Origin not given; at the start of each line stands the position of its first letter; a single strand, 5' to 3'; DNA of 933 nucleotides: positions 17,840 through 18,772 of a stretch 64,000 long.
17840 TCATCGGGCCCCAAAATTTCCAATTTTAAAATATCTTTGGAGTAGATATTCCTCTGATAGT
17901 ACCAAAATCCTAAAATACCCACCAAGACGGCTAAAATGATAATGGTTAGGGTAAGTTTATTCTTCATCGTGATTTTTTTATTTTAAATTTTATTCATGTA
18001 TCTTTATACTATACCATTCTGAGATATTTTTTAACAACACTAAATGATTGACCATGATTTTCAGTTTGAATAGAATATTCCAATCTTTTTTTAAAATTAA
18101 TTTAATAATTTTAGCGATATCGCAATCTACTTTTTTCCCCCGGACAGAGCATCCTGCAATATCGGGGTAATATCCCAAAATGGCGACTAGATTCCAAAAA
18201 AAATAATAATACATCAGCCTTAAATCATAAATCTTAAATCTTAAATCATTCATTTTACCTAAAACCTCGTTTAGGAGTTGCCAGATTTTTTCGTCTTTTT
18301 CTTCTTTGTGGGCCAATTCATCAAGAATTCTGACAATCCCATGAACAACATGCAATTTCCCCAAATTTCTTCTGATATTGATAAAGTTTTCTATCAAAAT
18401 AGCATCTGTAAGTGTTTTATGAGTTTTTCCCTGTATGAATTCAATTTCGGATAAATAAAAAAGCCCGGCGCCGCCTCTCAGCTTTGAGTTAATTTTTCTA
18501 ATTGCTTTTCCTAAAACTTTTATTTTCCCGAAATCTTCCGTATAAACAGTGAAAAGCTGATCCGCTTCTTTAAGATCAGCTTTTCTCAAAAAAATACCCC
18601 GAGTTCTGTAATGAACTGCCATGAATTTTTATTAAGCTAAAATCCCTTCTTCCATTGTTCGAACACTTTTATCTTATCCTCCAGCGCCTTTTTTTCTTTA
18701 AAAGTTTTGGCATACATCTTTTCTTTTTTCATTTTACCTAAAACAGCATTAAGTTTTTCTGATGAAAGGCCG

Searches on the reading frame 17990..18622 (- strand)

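Call 71: search_protein_families(library=pfam, proteins=[window:17990-18622:-], max_evalue=0.00001)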
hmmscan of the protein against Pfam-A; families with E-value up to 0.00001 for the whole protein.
window:17990-18622:- (210 aa): 2 families
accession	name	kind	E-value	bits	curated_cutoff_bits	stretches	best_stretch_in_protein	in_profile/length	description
PF11967.14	RecO_N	-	1.2e-12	48.1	27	1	2-80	2-80/80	Recombination protein O N terminal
PF02565.21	RecO_C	-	3.6e-06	27.3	22.1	1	89-166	6-79/157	Recombination protein O C terminal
